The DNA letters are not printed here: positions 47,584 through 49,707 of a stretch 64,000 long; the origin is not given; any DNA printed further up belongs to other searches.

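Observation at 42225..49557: Two parallel sugar amidotransferase systems, one a GATase-II::WbpG-like fusion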

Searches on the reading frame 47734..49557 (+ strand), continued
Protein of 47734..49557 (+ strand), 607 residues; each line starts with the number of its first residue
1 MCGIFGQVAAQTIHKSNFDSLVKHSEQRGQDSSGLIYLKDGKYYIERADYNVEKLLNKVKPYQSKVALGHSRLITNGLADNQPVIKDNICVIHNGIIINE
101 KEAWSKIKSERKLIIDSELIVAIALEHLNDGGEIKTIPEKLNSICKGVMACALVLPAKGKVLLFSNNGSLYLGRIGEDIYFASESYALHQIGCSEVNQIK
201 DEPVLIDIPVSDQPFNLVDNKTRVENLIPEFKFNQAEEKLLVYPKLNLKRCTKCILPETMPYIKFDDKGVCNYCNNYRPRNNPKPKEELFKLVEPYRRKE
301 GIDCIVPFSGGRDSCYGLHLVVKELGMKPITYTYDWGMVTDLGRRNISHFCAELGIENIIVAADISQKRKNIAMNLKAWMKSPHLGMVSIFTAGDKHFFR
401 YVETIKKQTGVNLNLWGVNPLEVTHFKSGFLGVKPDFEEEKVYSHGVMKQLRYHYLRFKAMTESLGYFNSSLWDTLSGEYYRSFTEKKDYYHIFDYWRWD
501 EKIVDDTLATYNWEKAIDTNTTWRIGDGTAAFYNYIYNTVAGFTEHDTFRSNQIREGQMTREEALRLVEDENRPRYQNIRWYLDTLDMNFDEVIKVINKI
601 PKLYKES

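Call 49: fold_search(model_id=the predicted structure, library=pdb)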
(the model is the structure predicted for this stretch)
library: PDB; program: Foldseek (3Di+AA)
matches with E <= 10: 1287; with E <= 0.001: 87
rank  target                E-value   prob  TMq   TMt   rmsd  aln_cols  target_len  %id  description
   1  8wex_B                4.8e-14  1.00  0.38  0.57   9.0       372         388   21  Crystal structure of N-acetyl sugar amidotransferase from Legionella pneumophila (released 2024-05-22)
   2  8sue_B                1.3e-13  1.00  0.29  0.34  23.6       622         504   14  Human asparagine synthetase (apo-ASNS) (released 2024-05-22)
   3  8wex_A                2.6e-13  1.00  0.38  0.57   9.9       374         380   20  Crystal structure of N-acetyl sugar amidotransferase from Legionella pneumophila (released 2024-05-22)
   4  1ct9_D                4.4e-13  1.00  0.28  0.33  22.1       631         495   14  CRYSTAL STRUCTURE OF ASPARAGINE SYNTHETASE B FROM ESCHERICHIA COLI (released 1999-12-15)
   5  2j6h_A                5.5e-13  1.00  0.32  0.32  15.9       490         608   15  E. coli glucosamine-6-P synthase in complex with glucose-6P and 5-oxo- L-norleucine (released 2006-10-02)
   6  9b6c_A                8.3e-13  1.00  0.29  0.33  22.8       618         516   15  Human asparagine synthetase Arg-142 to Ile-142 (R142I) variant (released 2025-01-08)
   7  1ct9_A                1.1e-12  1.00  0.29  0.34  21.9       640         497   14  CRYSTAL STRUCTURE OF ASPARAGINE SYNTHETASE B FROM ESCHERICHIA COLI (released 1999-12-15)
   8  1ct9_B                2.2e-12  1.00  0.29  0.35  21.9       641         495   13  CRYSTAL STRUCTURE OF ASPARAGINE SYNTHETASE B FROM ESCHERICHIA COLI (released 1999-12-15)
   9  3ooj_G                2.3e-12  1.00  0.29  0.30  19.6       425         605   16  C1A mutant of E. coli GlmS in complex with glucose-6P and glutamate (released 2011-10-19)
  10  3ooj_A                3.0e-12  1.00  0.30  0.30  23.7       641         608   13  C1A mutant of E. coli GlmS in complex with glucose-6P and glutamate (released 2011-10-19)
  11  3ooj_E                4.1e-12  1.00  0.30  0.30  18.6       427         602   15  C1A mutant of E. coli GlmS in complex with glucose-6P and glutamate (released 2011-10-19)
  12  3ooj_C                4.1e-12  1.00  0.30  0.31  23.3       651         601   12  C1A mutant of E. coli GlmS in complex with glucose-6P and glutamate (released 2011-10-19)
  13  3ooj_F                4.3e-12  1.00  0.31  0.32  19.3       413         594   17  C1A mutant of E. coli GlmS in complex with glucose-6P and glutamate (released 2011-10-19)
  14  3ooj_D                5.9e-12  1.00  0.30  0.30  20.0       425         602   17  C1A mutant of E. coli GlmS in complex with glucose-6P and glutamate (released 2011-10-19)
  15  8sue_A                8.0e-12  1.00  0.29  0.34  22.4       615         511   15  Human asparagine synthetase (apo-ASNS) (released 2024-05-22)
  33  1xff_B                1.4e-09  1.00  0.30  0.70   8.2       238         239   21  Glutaminase domain of glucosamine 6-phosphate synthase complexed with glutamate (released 2004-09-28)
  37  1xff_A                3.3e-09  1.00  0.29  0.70   7.9       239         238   22  Glutaminase domain of glucosamine 6-phosphate synthase complexed with glutamate (released 2004-09-28)
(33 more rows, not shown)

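Call 57: search_protein_families(library=pfam, proteins=[P0264, P0267, P0260, P0151, P0127, P0148, P0263], max_evalue=0.001)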
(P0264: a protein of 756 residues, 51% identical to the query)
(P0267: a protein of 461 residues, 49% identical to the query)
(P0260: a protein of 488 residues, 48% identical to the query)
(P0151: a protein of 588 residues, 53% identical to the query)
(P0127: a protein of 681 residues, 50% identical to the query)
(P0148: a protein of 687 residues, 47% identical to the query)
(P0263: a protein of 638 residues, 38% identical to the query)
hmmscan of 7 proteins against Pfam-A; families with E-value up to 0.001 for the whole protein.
P0264 (756 aa): 1 family
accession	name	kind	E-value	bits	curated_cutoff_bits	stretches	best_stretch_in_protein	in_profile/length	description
PF03706.18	LPG_synthase_TM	-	4.3e-35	122.1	33.4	1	446-735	8-300/302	Lysylphosphatidylglycerol synthase TM region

P0267 (461 aa): 0 families

P0260 (488 aa): 0 families

P0151 (588 aa): 3 families
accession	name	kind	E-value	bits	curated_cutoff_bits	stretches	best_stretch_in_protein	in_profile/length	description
PF00158.32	Sigma54_activat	-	1.3e-56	191.4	20.2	1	2-153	12-164/168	Sigma-54 interaction domain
PF14532.12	Sigma54_activ_2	-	5.6e-16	59.5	25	1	2-161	11-138/138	Sigma-54 interaction domain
PF01078.27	Mg_chelatase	-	0.00055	19.8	20.3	0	69-131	93-157/207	Magnesium chelatase, subunit ChlI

P0127 (681 aa): 2 families
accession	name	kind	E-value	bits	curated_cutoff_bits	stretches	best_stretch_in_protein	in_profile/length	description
PF13522.11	GATase_6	-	8.7e-09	35.9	27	1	87-173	11-96/130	Glutamine amidotransferase domain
PF13537.11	GATase_7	-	4.8e-08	33.5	25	1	94-218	2-122/123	Glutamine amidotransferase domain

P0148 (687 aa): 2 families
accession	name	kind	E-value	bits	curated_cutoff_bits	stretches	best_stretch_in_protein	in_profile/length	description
PF13522.11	GATase_6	-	1.1e-13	51.7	27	1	92-216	12-130/130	Glutamine amidotransferase domain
PF13537.11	GATase_7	-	5.6e-10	39.7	25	1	97-221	2-122/123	Glutamine amidotransferase domain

P0263 (638 aa): 2 families
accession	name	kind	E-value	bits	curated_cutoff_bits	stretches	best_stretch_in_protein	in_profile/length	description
PF13522.11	GATase_6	-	8e-13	49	27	1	81-211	11-130/130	Glutamine amidotransferase domain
PF13537.11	GATase_7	-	2.8e-08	34.2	25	1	97-216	9-122/123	Glutamine amidotransferase domain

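Call 59: list_cluster_members(proteins=[window:47734-49557:+, window:56002-58029:+, P0065])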
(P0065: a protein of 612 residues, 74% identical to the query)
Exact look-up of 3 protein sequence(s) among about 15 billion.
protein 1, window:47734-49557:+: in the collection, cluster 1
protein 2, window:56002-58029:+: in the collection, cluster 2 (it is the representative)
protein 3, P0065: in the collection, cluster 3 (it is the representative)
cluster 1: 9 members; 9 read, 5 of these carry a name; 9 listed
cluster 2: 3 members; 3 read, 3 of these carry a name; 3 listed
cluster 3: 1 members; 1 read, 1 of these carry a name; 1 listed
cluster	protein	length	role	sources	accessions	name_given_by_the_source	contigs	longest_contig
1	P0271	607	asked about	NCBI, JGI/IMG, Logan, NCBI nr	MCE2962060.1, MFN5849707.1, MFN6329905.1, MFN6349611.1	MAG: hypothetical protein ACK5UE_09965 [Chitinophagales bacterium] | glucosamine--fructose-6-phosphate aminotransferase (isomerizing) | hypothetical protein [Sphingobacteriales bacterium]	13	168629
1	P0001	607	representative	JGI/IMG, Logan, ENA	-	hypothetical protein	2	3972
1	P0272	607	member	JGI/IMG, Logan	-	glucosamine--fructose-6-phosphate aminotransferase (isomerizing)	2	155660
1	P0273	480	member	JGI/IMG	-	glucosamine--fructose-6-phosphate aminotransferase (isomerizing)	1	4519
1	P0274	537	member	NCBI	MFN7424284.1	MAG: hypothetical protein ACK5QP_12880, partial [Chitinophagales bacterium]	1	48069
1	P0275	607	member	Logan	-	-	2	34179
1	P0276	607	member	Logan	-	-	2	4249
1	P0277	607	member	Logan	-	-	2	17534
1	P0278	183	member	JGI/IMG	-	-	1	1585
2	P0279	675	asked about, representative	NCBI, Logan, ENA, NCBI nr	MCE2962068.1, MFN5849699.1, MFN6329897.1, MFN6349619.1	MAG: ATP-dependent zinc metalloprotease FtsH [Chitinophagales bacterium] | ATP-dependent zinc metalloprotease FtsH [Sphingobacteriales bacterium]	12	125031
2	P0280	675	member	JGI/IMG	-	AFG3 family protein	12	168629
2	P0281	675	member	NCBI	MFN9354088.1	MAG: ATP-dependent zinc metalloprotease FtsH [Chitinophagales bacterium]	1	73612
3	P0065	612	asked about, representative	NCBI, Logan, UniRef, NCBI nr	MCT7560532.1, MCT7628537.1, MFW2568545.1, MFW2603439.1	glucosamine 6-phosphate synthetase [Aliarcobacter butzleri] | glucosamine 6-phosphate synthetase n=1 Tax=Aliarcobacter butzleri TaxID=28197 ...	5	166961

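Call 63: search_protein_families(library=pfam, proteins=[L030:2812-4494:+, L030:4519-5247:+, L030:5253-5999:+, L030:6898-8523:+, L030:11940-13154:+, L030:13147-13788:+, L030:13872-14870:+, L039:9054-9869:+, L039:15751-16794:+, L033:786-2063:+], max_evalue=0.001)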
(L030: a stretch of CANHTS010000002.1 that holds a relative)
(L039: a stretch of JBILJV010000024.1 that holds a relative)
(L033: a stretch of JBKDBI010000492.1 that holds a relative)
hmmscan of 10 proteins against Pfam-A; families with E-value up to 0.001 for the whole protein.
L030:2812-4494:+ (561 aa): 0 families

L030:4519-5247:+ (243 aa): 3 families
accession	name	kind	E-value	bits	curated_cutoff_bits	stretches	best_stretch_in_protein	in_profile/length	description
PF00535.33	Glycos_transf_2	-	5.3e-36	124.5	23.3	1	10-177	1-164/168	Glycosyl transferase family 2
PF10111.15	Glyco_tranf_2_2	-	4.9e-07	30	27.3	1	10-115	1-104/276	Glycosyltransferase like family 2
PF13641.12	Glyco_tranf_2_3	-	3.2e-05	24.5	27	1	9-131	3-125/230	Glycosyltransferase like family 2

L030:5253-5999:+ (249 aa): 5 families
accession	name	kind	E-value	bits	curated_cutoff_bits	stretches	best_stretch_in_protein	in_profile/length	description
PF13489.12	Methyltransf_23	-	4.7e-13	49.6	27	1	44-188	24-163/164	Methyltransferase domain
PF08242.18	Methyltransf_12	-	2e-12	48.1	30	1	47-146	1-98/98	Methyltransferase domain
PF08241.18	Methyltransf_11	-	1.4e-10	42.1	21.2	1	47-148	1-95/95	Methyltransferase domain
PF13649.12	Methyltransf_25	-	2.3e-09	38.3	27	1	46-144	1-97/97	Methyltransferase domain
PF13847.12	Methyltransf_31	-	8.9e-05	22.6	27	1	45-164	6-126/145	Methyltransferase domain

L030:6898-8523:+ (542 aa): 3 families
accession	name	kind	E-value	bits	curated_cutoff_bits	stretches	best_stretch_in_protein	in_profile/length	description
PF13692.12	Glyco_trans_1_4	-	1.5e-14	54.9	27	1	356-505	2-141/142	Glycosyl transferases group 1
PF00534.26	Glycos_transf_1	-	3.6e-13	49.9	26.4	1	355-518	15-170/172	Glycosyl transferases group 1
PF13524.12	Glyco_trans_1_2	-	6.3e-05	23.4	25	1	420-516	28-124/144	Glycosyl transferase-like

L030:11940-13154:+ (405 aa): 2 families
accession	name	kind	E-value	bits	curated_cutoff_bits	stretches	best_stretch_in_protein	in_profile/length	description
PF13579.12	Glyco_trans_4_4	-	3.2e-11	44.3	29.7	1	18-216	4-156/158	Glycosyl transferase 4-like domain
PF13439.12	Glyco_transf_4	-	3.1e-09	37.5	28.5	1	20-222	7-169/170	Glycosyltransferase Family 4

L030:13147-13788:+ (214 aa): 1 family
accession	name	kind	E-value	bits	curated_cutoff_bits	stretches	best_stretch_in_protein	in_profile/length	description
PF02585.22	PIG-L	-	9.7e-19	68.6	28.2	1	9-129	1-127/129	GlcNAc-PI de-N-acetylase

L030:13872-14870:+ (333 aa): 0 families

L039:9054-9869:+ (272 aa): 0 families

L039:15751-16794:+ (348 aa): 1 family
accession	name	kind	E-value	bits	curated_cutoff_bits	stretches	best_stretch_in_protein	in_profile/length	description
PF01757.29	Acyl_transf_3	-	7.2e-19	68.4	31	1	7-334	3-325/326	Acyltransferase domain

L033:786-2063:+ (426 aa): 1 family
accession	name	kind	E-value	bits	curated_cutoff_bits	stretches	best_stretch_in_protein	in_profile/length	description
PF13231.12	PMT_2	-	9.5e-08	32.8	26.1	1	58-208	6-153/160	Dolichyl-phosphate-mannose-protein mannosyltransferase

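Call 67: search_dna_similar(query=window:47734-49557:+, collection=plasmids, mode=protein, max_rows=15)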
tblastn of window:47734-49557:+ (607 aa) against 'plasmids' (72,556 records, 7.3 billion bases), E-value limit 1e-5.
Records with a match: 212; places in all: 216; records where one place covers at least 80% of the query: 3.
Best place of each record, by identity: 60-80% 2; <60% 210.
By first word of the organism name: Rhizobium 83; Sinorhizobium 67; Mesorhizobium 11; Bacillus 6; Sphingobium 6; Azospirillum 5; Cereibacter 3; Ensifer 3; Ralstonia 3; Agrobacterium 2; and 20 more.
By predicted mobility (MOB-suite, as given by PLSDB): conjugative 151; non-mobilizable 52; mobilizable 9.
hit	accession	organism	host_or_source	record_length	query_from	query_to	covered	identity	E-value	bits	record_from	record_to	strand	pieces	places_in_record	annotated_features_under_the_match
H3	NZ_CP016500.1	Agrobacterium sp. RAC06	Microbial isolate,Algal phycosphere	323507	1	604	100%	65.2%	0e+0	833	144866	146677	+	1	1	hypothetical protein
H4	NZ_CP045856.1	Agrobacterium sp. MA01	cell culture,Microcystis culture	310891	1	604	100%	65.2%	0e+0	832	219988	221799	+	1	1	glucosamine 6-phosphate synthetase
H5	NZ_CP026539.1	Solidesulfovibrio carbinolicus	-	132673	1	607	100%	38.6%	7e-129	425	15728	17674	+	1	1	7-cyano-7-deazaguanine synthase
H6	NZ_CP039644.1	Azospirillum sp. TSA2s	Soil,rice paddy soil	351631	248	597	58%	25.5%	2e-12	79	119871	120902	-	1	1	N-acetyl sugar amidotransferase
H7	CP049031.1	Rhodobacteraceae bacterium SC52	Apostichopus japonicus,pure ...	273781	248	584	56%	24.9%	8e-9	67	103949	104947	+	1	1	N-acetyl sugar amidotransferase | acylneuraminate cytidylyltransferase family protein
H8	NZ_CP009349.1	Bacillus thuringiensis HD1002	Sewage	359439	233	573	56%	23.9%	3e-8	65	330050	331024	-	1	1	7-cyano-7-deazaguanine synthase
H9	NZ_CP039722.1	Bacillus thuringiensis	whole organism,soil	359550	233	573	56%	23.9%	3e-8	65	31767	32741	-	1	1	7-cyano-7-deazaguanine synthase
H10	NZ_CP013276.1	Bacillus thuringiensis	Vectobac,bacterial clone,Commercial ...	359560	233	573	56%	23.9%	3e-8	65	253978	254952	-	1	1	7-cyano-7-deazaguanine synthase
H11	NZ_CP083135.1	Bacillus thuringiensis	whole organism,Biopesticide Solbac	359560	233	573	56%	23.9%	3e-8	65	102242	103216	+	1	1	7-cyano-7-deazaguanine synthase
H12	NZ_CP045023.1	Bacillus thuringiensis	whole organism,soil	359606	233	573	56%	23.9%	3e-8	65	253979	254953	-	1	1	7-cyano-7-deazaguanine synthase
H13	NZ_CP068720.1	Bacillus cereus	Angelica sinensis Dlies,single cell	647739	233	573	56%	23.9%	3e-8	65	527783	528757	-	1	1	7-cyano-7-deazaguanine synthase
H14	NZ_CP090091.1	Rhizobium leguminosarum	Galega,Cell culture,Plant nodule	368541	1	253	42%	23.9%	8e-8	64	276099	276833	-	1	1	glmS: glutamine--fructose-6-phosphate transaminase (isomerizing)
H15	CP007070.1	Rhizobium leguminosarum bv. trifolii CB782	plant root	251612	1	218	36%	27.1%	6e-10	70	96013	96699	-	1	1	glucosamine--fructose-6-phosphate aminotransferase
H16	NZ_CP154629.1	Acetoanaerobium noterae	cell culture,Sludge of a digestion ...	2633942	1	188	31%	29.1%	8e-6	57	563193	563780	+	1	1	none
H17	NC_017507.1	Marinobacter adhaerens HP15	German Wadden Sea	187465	1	188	31%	29.1%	9e-6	57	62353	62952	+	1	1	glmS: glutamine--fructose-6-phosphate transaminase (isomerizing)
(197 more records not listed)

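Call 80: get_annotated_region(hit=H3, flank=12000)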
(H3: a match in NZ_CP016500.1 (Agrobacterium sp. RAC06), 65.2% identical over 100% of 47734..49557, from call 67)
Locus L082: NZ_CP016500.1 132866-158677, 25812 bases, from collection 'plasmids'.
description: Agrobacterium sp. RAC06 plasmid pBSY240_1, complete sequence
organism: Agrobacterium sp. RAC06 (NCBI taxid 1842536)
taxonomy: Bacteria; Pseudomonadota; Alphaproteobacteria; Hyphomicrobiales; Rhizobiaceae; Agrobacterium; Agrobacterium sp. RAC06
host: -; source: Microbial isolate,Algal phycosphere; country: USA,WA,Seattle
typing (MOB-suite, as given by PLSDB): mobilizable; relaxase MOBQ
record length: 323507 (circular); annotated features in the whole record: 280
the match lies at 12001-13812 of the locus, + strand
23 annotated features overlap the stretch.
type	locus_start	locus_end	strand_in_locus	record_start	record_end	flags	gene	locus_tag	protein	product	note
CDS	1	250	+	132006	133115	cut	-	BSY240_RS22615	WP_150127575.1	class I SAM-dependent methyltransferase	-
CDS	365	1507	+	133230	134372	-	-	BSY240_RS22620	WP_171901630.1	glycosyltransferase family 4 protein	-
CDS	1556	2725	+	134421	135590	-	-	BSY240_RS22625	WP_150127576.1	glycosyltransferase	-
CDS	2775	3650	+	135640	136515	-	-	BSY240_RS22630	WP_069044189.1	class I SAM-dependent methyltransferase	-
CDS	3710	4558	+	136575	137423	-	-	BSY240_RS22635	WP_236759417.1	NAD(P)-dependent oxidoreductase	-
CDS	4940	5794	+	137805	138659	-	-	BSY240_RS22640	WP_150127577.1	glycosyltransferase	-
CDS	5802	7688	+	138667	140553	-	asnB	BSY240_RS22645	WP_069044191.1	asparagine synthase (glutamine-hydrolyzing)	GO:0006529 - asparagine biosynthetic process [Evidence IEA]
CDS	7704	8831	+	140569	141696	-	-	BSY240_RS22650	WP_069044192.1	glycosyltransferase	-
CDS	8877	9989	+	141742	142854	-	-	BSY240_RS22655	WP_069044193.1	glycosyltransferase family 4 protein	-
CDS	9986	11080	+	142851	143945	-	wecB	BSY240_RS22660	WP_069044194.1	UDP-N-acetylglucosamine 2-epimerase (non-hydrolyzing)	GO:0009103 - lipopolysaccharide biosynthetic process [Evidence IEA]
CDS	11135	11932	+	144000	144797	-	-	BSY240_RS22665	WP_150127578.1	hypothetical protein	-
CDS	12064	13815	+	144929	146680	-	-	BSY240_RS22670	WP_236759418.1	hypothetical protein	-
CDS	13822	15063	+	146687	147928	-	-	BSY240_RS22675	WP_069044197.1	glycosyltransferase family 4 protein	-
CDS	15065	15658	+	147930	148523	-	-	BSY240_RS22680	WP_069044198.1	sugar transferase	GO:0006486 - protein glycosylation [Evidence IEA]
CDS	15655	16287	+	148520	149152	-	-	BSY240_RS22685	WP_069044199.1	acetyltransferase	-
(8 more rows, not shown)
